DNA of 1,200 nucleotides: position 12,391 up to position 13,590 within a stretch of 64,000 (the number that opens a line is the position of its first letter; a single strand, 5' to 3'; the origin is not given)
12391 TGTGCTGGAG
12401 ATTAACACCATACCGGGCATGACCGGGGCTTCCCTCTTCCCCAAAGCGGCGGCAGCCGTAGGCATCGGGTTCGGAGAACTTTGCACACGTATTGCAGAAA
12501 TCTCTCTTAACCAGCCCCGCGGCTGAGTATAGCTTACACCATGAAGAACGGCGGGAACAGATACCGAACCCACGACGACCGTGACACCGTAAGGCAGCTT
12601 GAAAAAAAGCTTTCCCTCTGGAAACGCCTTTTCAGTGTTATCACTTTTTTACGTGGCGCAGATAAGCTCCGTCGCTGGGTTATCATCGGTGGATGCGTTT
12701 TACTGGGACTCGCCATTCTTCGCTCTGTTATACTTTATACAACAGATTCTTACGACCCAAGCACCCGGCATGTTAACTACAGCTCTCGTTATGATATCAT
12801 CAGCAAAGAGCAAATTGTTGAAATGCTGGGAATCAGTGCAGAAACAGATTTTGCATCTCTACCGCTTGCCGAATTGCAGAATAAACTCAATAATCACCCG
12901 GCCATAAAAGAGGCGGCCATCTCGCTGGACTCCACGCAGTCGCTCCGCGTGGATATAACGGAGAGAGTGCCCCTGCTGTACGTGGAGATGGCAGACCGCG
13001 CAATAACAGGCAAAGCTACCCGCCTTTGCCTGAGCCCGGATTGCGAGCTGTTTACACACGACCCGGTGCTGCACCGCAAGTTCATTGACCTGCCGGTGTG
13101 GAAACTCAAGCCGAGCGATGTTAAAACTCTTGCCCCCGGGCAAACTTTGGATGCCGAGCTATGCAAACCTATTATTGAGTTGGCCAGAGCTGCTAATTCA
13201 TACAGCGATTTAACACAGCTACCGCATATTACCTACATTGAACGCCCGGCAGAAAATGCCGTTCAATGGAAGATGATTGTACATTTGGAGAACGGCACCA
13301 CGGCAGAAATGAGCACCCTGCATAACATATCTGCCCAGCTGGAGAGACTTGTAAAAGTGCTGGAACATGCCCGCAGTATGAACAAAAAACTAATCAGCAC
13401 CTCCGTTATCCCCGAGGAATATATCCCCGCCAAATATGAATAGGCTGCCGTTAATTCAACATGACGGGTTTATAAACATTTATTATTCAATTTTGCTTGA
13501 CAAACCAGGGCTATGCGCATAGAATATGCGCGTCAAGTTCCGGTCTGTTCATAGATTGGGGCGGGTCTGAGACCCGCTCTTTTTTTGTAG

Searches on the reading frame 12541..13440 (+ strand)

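Call 37: search_protein_families(library=pfam, proteins=[window:12541-13440:+], max_evalue=0.001)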
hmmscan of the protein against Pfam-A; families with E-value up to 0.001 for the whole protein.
window:12541-13440:+ (300 aa): 1 family
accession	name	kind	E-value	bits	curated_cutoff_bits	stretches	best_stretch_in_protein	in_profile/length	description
PF08478.15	POTRA_1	-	2.6e-07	31.3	23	1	85-142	12-69/69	POTRA domain, FtsQ-type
